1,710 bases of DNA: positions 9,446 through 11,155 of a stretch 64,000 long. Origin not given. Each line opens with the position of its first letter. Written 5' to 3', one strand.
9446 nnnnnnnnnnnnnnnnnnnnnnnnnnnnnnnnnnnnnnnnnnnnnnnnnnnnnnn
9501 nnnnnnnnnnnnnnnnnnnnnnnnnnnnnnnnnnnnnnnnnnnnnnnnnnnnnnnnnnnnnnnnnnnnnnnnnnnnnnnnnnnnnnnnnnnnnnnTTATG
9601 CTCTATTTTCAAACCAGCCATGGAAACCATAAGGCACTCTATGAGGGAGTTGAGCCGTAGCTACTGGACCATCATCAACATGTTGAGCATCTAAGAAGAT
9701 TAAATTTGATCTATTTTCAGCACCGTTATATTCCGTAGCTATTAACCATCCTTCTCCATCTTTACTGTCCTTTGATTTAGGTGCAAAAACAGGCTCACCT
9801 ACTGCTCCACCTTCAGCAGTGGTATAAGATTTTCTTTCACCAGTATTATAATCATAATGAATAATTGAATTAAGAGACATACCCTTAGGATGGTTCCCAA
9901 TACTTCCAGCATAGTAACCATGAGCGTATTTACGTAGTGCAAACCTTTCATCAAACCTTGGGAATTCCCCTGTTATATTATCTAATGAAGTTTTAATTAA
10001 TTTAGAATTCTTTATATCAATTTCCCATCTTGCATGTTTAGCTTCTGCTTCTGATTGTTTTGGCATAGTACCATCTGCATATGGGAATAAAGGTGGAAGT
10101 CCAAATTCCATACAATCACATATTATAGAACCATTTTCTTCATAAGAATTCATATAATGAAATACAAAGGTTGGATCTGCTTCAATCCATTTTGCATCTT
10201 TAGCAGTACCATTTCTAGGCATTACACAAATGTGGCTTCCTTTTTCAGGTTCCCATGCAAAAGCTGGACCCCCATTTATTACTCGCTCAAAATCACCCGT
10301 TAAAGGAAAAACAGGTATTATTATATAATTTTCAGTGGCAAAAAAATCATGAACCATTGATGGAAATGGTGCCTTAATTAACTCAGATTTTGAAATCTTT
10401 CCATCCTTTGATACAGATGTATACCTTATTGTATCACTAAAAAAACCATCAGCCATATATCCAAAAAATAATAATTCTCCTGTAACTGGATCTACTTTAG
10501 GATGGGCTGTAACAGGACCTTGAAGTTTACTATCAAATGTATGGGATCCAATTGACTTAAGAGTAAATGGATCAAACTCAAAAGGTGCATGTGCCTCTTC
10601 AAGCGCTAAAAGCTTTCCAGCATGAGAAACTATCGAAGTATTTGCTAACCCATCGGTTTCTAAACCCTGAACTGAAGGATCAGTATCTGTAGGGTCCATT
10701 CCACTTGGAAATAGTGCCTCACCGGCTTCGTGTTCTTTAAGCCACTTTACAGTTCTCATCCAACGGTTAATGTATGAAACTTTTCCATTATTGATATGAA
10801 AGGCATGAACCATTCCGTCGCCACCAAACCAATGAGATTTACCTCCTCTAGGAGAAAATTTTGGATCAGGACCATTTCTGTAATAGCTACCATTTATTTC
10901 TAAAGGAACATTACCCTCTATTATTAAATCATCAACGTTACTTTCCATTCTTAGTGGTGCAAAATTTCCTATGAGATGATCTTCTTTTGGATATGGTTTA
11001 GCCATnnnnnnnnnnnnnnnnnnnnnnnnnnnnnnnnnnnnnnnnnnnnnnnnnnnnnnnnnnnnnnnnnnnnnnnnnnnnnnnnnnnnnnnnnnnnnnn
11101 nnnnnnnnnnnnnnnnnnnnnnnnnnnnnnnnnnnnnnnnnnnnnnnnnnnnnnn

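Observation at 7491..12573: Cleavage dioxygenase co-transcribed with an outer-membrane receptor and divergent from an aldehyde dehydrogenase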

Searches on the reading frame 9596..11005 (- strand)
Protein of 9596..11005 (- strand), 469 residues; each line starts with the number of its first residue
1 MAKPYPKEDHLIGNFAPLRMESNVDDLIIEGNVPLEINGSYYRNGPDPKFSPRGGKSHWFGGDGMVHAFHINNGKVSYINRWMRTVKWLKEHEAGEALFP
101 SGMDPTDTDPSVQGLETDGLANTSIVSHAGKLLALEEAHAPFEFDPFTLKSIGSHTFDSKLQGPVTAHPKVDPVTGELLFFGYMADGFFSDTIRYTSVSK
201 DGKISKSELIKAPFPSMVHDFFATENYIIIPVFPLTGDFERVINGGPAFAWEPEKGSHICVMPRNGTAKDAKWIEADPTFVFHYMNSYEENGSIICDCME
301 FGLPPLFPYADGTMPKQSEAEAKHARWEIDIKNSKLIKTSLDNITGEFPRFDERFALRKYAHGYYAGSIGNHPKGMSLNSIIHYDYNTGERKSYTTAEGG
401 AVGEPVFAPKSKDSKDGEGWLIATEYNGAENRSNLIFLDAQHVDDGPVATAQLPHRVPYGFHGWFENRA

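Call 3: search_protein_families(library=pfam, proteins=[window:9596-11005:-])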
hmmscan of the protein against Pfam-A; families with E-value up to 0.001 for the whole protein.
window:9596-11005:- (469 aa): 1 family
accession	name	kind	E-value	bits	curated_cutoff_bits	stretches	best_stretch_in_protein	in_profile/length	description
PF03055.21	RPE65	-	1.3e-131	440.4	27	1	15-465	1-467/469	Retinal pigment epithelial membrane protein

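Call 4: search_protein_families(library=ncbifam, proteins=[window:9596-11005:-])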
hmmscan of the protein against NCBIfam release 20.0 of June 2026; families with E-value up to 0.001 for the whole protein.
window:9596-11005:- (469 aa): 3 families
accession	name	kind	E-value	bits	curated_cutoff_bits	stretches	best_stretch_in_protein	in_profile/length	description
NF053778.1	LigStilDioxAlpha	equivalog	8.3e-121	403.9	800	1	5-465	4-478/480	lignostilbene-alpha,beta-dioxygenase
NF053780.1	LigStilDioxNov2Alpha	equivalog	2.2e-99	333.1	650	1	5-466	2-476/482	lignostilbene-alpha,beta-dioxygenase NOV2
NF052295.1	CarotCleavDioxg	equivalog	6e-91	305.4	675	1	8-464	23-464/467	8'-apo-carotenoid 13,14-cleaving dioxygenase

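Call 8: find_homologous_proteins(query=window:9596-11005:-)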
Query window:9596-11005:- (469 aa): 5842 proteins with E <= 0.001 among 8000 candidates; the best 120 are listed.
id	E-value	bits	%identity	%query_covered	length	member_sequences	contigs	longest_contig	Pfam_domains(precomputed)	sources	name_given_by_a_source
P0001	0.0e+0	1095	98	100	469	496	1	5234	PF03055.22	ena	-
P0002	8.3e-292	986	87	100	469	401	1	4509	PF03055.22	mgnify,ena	mgnify:FL=1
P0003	1.2e-268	910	79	100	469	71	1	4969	PF03055.22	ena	-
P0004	4.8e-268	908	78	100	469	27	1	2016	PF03055.22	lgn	-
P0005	2.5e-265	899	77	100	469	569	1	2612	PF03055.22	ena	-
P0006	3.4e-184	632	80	69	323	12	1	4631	PF03055.22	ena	-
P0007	3.6e-182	625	58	99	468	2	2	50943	PF03055.22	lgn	-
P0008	5.5e-182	624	57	99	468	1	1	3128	PF03055.22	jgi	jgi:carotenoid cleavage dioxygenase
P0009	4.9e-181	621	56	99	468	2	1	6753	PF03055.22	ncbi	ncbi:MAG: carotenoid oxygenase family protein [Pseudomonadota bacterium]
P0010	1.7e-179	616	57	99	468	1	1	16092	PF03055.22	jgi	-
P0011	2.9e-179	615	57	99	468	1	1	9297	PF03055.22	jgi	-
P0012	3.7e-179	615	56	100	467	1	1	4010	PF03055.22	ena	-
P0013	2.4e-178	612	56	99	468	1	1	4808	PF03055.22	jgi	-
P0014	3.2e-178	612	57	99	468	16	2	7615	PF03055.22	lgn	-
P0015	3.8e-178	612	57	99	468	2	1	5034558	PF03055.22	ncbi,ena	-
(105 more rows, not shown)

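Call 9: search_solved_structures(query=window:9596-11005:-, show_alignments=2)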
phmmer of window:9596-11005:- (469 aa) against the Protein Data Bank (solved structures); distinct sequences matched with E-value up to 0.001: 31.
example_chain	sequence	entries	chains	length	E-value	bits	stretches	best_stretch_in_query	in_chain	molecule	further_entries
5v2d_A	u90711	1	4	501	2.5e-93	316.9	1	2-464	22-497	Dioxygenase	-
6ojw_B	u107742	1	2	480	2e-91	310.6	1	5-465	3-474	Lignostilbene-alpha,beta-dioxygenase isozyme I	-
6ojt_B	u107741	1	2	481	2e-91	310.6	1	5-465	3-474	Lignostilbene-alpha,beta-dioxygenase isozyme I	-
6ojr_A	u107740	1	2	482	2e-91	310.6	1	5-465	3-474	Lignostilbene-alpha,beta-dioxygenase isozyme I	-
7qr6_A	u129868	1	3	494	5.6e-91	309.1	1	5-467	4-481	Dioxygenase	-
5j53_A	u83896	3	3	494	7e-90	305.5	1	5-467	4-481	Carotenoid oxygenase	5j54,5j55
6xm6_A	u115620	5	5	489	6.9e-87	295.6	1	6-467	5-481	Dioxygenase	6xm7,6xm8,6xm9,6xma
5u8x_A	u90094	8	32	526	1e-71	245.6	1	7-464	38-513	Carotenoid oxygenase 1 | Carotenoid oxygenase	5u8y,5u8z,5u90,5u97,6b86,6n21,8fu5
6n1y_A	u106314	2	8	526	1.4e-71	245.1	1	7-464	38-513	Carotenoid oxygenase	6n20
7t8p_A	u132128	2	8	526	4.8e-71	243.4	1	7-464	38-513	Carotenoid oxygenase 1 | Carotenoid oxygenase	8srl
7t8q_A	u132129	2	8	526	1e-70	242.3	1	7-464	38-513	Carotenoid oxygenase 1 | Carotenoid oxygenase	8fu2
9lp3_A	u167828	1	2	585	8e-67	229.4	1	16-464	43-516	Lignostilbene dioxygenase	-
9g88_A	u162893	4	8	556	6.7e-63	216.5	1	5-464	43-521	Lignostilbene dioxygenase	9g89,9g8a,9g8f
9luz_A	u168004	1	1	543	2.1e-58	201.7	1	10-466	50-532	carotenoid 9,10-dioxygenase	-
9m3e_A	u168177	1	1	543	1.8e-57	198.6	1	10-466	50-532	carotenoid 9,10-dioxygenase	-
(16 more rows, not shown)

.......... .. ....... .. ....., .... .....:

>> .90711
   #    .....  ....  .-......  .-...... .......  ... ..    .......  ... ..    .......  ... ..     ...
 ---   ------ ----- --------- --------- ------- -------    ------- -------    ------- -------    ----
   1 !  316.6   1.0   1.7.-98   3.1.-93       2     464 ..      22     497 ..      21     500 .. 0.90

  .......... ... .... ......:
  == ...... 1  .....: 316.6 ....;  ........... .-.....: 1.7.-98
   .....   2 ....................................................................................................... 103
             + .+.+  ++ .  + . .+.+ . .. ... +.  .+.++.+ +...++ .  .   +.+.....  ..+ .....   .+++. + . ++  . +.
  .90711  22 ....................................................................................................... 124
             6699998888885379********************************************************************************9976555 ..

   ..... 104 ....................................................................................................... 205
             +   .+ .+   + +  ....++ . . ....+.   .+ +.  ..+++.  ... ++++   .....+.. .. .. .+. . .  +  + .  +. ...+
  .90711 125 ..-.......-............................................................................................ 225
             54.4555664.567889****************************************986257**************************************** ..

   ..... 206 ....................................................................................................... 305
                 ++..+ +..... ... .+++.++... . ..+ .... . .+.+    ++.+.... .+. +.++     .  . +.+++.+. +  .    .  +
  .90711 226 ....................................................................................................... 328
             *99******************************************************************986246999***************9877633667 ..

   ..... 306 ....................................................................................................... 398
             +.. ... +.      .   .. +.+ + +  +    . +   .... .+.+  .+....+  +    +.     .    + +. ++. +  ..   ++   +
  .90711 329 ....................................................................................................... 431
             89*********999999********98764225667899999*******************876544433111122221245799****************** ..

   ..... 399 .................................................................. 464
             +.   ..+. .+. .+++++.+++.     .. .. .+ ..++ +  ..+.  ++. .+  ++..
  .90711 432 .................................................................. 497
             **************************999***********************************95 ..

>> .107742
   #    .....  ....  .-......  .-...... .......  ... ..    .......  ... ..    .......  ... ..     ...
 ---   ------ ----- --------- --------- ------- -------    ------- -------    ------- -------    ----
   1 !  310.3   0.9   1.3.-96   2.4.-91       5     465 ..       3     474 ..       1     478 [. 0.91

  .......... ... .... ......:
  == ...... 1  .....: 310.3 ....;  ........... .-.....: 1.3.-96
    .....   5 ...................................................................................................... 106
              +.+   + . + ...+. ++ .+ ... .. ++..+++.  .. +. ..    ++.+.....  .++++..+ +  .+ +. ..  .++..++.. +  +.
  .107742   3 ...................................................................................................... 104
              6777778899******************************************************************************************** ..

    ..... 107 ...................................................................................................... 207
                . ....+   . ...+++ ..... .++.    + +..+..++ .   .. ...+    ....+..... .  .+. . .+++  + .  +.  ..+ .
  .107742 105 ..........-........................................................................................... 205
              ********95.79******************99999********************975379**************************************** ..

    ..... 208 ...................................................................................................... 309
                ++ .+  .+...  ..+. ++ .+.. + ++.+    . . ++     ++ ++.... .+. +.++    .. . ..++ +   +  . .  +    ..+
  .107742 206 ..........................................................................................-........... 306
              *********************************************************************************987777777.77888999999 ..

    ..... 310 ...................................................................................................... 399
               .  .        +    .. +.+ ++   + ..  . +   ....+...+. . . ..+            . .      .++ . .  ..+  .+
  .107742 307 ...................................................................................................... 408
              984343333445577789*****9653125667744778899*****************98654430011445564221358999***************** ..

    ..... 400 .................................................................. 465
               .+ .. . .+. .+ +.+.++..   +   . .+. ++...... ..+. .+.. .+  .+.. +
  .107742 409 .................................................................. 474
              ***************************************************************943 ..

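Call 20: find_encoding_contigs(protein=P0001, flank=6000, max_places=4)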
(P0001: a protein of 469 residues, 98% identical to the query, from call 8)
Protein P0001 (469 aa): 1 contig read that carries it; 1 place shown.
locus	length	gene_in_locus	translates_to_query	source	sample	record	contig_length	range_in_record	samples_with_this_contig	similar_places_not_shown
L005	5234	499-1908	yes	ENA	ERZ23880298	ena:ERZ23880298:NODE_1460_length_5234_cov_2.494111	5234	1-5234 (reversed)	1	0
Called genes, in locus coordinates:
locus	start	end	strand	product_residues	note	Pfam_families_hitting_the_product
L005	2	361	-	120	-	PF00171:Aldedh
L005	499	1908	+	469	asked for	PF03055:RPE65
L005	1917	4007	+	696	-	PF07715:Plug, PF00593:TonB_dep_Rec_b-barrel, PF14905:OMP_b-brl_3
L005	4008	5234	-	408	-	?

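Call 21: find_encoding_contigs(protein=P0007, flank=8000, max_places=3)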
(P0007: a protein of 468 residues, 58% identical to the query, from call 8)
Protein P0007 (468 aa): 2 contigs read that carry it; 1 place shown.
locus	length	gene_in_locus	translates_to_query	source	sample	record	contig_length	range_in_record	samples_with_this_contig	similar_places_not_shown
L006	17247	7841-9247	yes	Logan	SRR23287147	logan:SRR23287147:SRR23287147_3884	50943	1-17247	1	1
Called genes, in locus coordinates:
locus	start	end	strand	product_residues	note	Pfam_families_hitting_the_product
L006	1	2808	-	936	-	?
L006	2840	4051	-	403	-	PF25973:BSH_CzcB (faint), PF00364:Biotin_lipoyl (faint), PF25917:BSH_RND, PF25954:Beta-barrel_RND_2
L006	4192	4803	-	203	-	PF02798:GST_N, PF13409:GST_N_2, PF13417:GST_N_3, PF00043:GST_C, PF13410:GST_C_2 (weak)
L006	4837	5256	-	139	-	PF00903:Glyoxalase, PF13669:Glyoxalase_4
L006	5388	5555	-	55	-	-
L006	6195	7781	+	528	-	PF01435:Peptidase_M48, PF13424:TPR_12 (faint), PF00515:TPR_1 (faint), PF07719:TPR_2 (faint)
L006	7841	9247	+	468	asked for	PF03055:RPE65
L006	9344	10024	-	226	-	PF00106:adh_short, PF13561:adh_short_C2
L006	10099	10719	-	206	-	PF00440:TetR_N, PF16859:TetR_C_11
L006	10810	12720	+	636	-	PF00070:Pyr_redox (faint), PF00743:FMO-like, PF01266:DAO (faint), PF07992:Pyr_redox_2, PF13450:NAD_binding_8 (weak), PF13738:Pyr_redox_3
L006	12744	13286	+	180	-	-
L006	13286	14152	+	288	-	-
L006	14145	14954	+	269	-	PF00106:adh_short, PF01370:Epimerase, PF08659:KR, PF23441:SDR, PF13561:adh_short_C2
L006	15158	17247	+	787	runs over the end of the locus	PF07715:Plug, PF00593:TonB_dep_Rec_b-barrel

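Call 22: find_encoding_contigs(protein=P0015, flank=8000, max_places=2)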
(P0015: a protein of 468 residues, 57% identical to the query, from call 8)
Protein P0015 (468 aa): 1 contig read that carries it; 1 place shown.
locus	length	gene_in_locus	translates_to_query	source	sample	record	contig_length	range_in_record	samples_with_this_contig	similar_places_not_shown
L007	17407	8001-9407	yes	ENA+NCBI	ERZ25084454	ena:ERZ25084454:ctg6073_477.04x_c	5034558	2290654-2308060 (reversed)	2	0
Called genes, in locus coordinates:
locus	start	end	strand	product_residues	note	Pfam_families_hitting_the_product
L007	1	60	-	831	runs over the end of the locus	PF01326:PPDK_N, PF27448:Rph_4th, PF00391:PEP-utilizers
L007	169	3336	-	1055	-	PF00873:ACR_tran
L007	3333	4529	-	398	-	PF00364:Biotin_lipoyl (faint), PF25917:BSH_RND, PF25973:BSH_CzcB (weak), PF25954:Beta-barrel_RND_2 (weak)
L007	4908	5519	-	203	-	PF02798:GST_N, PF13409:GST_N_2, PF13417:GST_N_3, PF00043:GST_C, PF13410:GST_C_2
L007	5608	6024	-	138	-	PF00903:Glyoxalase, PF13669:Glyoxalase_4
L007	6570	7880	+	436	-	PF01435:Peptidase_M48, PF07719:TPR_2 (faint), PF13181:TPR_8 (faint), PF00515:TPR_1 (faint), PF13432:TPR_16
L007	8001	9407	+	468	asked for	PF03055:RPE65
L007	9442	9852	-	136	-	PF00903:Glyoxalase, PF13669:Glyoxalase_4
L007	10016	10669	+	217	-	PF01022:HTH_5 (faint)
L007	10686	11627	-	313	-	PF12740:PETase (faint), PF02129:Peptidase_S15, PF05448:AXE1 (weak), PF01738:DLH (weak), PF12146:Hydrolase_4, PF00561:Abhydrolase_1, PF12697:Abhydrolase_6, PF00326:Peptidase_S9 (weak), +1 more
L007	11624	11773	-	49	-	-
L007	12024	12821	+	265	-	PF02517:Rce1-like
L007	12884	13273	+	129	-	PF14552:Tautomerase_2, PF01361:Tautomerase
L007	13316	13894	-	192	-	PF20125:DUF6515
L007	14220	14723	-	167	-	PF12802:MarR_2 (faint), PF01047:MarR (weak)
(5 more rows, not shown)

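Call 23: find_encoding_contigs(protein=P0002, flank=6000, max_places=3)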
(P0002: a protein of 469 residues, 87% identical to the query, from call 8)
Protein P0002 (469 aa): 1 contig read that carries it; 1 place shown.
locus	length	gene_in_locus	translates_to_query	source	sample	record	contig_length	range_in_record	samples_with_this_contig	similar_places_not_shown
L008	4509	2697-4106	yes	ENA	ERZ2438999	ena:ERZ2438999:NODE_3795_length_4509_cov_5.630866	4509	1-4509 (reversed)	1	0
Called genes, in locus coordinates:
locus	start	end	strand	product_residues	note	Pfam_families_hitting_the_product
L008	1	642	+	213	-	?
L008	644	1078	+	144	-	PF04314:LpqE-like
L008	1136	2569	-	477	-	PF00171:Aldedh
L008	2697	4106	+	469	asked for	PF03055:RPE65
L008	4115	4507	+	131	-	?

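Call 24: find_encoding_contigs(protein=P0003, flank=6000, max_places=3)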
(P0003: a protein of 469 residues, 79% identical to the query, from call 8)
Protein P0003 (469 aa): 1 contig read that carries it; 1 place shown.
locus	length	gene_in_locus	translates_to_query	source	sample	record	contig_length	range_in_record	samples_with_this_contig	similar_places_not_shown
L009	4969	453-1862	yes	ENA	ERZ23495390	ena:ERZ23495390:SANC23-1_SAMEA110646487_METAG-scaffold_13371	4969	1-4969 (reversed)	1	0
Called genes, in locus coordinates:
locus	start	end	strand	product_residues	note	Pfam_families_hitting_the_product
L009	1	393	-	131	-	?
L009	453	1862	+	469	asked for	PF03055:RPE65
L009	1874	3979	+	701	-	PF07715:Plug, PF00593:TonB_dep_Rec_b-barrel, PF14905:OMP_b-brl_3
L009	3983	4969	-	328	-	?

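Call 26: find_related_loci(query=window:9596-11005:-, collection=genome_contigs, flank=10000)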
Query window:9596-11005:- (469 aa) in genome_contigs; peptide patterns used: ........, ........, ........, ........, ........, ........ (x = any residue, [..] = any of these).
489 stretches matched a pattern; 452 encode a relative of the query (tblastn E <= 1e-3); the best 80 are kept; 80 distinct loci.
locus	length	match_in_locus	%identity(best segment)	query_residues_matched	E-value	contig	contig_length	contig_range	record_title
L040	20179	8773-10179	94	1-469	0e+0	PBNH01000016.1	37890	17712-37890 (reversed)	MAG: Rhodobiaceae bacterium isolate SP193 29553, whole genome shotgun sequence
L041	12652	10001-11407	87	1-469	0e+0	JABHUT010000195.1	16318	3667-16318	MAG: Alphaproteobacteria bacterium isolate SI039_bin91 k141_1977636, whole genome shotgun sequence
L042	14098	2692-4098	87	1-469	0e+0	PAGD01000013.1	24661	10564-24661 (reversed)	MAG: Rhodobiaceae bacterium isolate MED801 7801, whole genome shotgun sequence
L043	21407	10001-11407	83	1-469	0e+0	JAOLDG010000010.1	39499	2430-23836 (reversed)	Hyphomicrobiales bacterium isolate AH-657-K06 AH-657-K06_NODE_10, whole genome shotgun sequence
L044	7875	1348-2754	79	1-469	0e+0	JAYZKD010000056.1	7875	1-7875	MAG: Pseudomonadota bacterium isolate XB_MAG275 DB_MAG275_0056, whole genome shotgun sequence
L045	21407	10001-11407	79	1-469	0e+0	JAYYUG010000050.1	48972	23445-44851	MAG: Pseudomonadota bacterium isolate XB_MAG1037 DB_MAG1037_0050, whole genome shotgun sequence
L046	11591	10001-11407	78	1-469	0e+0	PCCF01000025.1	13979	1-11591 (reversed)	MAG: Rhodobiaceae bacterium isolate NP1070 29554, whole genome shotgun sequence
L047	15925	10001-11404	78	1-468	0e+0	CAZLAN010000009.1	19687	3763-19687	MAG TPA_asm: uncultured Rhodobiaceae bacterium isolate SRP077602_co4_748 genome assembly, contig: NODE_4642_length_19687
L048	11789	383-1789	78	1-469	0e+0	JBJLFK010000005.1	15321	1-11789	MAG: Alphaproteobacteria bacterium isolate LRMED-253 Rhizobiales-LRMED-253-C12744, whole genome shotgun sequence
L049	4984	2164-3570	77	1-469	0e+0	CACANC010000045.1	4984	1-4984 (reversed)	uncultured PS1 clade bacterium isolate AG-343-O05 genome assembly, contig: AG-343-O05_NODE_44, whole genome shotgun sequ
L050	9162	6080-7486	77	1-469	0e+0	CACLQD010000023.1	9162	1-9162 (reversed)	uncultured PS1 clade bacterium isolate AG-470-D15 genome assembly, contig: AG-470-D15_NODE_23, whole genome shotgun sequ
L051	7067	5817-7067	88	1-417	0e+0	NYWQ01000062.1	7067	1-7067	MAG: Flavobacteriales bacterium isolate CPC1469 14367, whole genome shotgun sequence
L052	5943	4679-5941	78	1-421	0e+0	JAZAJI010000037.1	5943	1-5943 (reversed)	MAG: Pseudomonadota bacterium isolate XB_MAG865 DB_MAG865_0037, whole genome shotgun sequence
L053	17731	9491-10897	76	1-469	0e+0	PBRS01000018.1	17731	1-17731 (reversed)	MAG: Rhodobiaceae bacterium isolate NP944 66559, whole genome shotgun sequence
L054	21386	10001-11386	57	1-463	0e+0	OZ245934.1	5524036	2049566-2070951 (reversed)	MAG: Pseudomonadales bacterium isolate f039b650-14e4-42ae-aa71-d0a7a8ef2667 genome assembly, chromosome: 1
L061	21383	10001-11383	55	1-463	4e-175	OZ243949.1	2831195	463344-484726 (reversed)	MAG: Pseudomonadales bacterium isolate 6a9d30c4-610e-41ea-afb2-95b8402403d3 genome assembly, chromosome: 1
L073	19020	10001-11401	55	1-467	1e-170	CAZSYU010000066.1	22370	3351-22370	MAG TPA_asm: uncultured Pseudomonadales bacterium isolate SRP114822_co2_32 genome assembly, contig: NODE_1940_length_223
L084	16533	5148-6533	51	1-463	7e-166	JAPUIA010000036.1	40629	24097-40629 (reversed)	MAG: Gammaproteobacteria bacterium isolate KW1-S08_198 KW1-S08_198_cg36, whole genome shotgun sequence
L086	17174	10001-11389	53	1-463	1e-164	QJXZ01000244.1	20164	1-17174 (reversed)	MAG: Gammaproteobacteria bacterium isolate SZUA-307 scaffold_4631, whole genome shotgun sequence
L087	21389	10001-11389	51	1-463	1e-164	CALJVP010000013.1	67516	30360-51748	MAG: uncultured SAR86 cluster bacterium isolate FRAM_RAS_EGC1617_bin22 genome assembly, contig: FRAM_EGC1617_bin22-13, w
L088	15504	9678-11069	52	1-463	2e-164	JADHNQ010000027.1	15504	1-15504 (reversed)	MAG: Pseudomonadales bacterium isolate BS301-5m-G72 BS301-5m-C4862, whole genome shotgun sequence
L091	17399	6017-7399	52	1-463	8e-164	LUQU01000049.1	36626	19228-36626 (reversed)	MAG: SAR86 cluster bacterium REDSEA-S09_B4 scaffold49, whole genome shotgun sequence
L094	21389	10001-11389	51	1-463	3e-163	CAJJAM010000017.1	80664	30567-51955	MAG: SAR86 cluster bacterium SAR86B isolate FRAM18_bin302 genome assembly, contig: FRAM18_bin302-17, whole genome shotgu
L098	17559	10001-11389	52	1-463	3e-162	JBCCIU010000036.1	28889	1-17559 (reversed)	MAG: Pseudomonadota bacterium isolate P01_B01_bin.98 k141_2941654_length_28889_cov_15.0417, whole genome shotgun sequenc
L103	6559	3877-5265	52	1-463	2e-162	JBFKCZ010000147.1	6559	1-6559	MAG: Pseudomonadales bacterium isolate Mix_sand20.2022.06.G.36 k141_4544876_length_6559_cov_8.0000, whole genome shotgun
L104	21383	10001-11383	50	1-463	5e-161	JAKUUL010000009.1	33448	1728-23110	MAG: SAR86 cluster bacterium isolate ALOHA_A2.5_132 A2.5-SAR86-1_9, whole genome shotgun sequence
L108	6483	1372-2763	52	1-463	4e-161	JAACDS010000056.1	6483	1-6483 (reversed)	MAG: Proteobacteria bacterium isolate HS5SWF_bin.10 HS5swf_k87_240735_1_6483, whole genome shotgun sequence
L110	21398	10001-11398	51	1-466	4e-160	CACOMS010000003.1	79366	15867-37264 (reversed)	MAG: uncultured SAR86 cluster bacterium isolate AH-324-A10 genome assembly, contig: AH-324-A10_NODE_3, whole genome shot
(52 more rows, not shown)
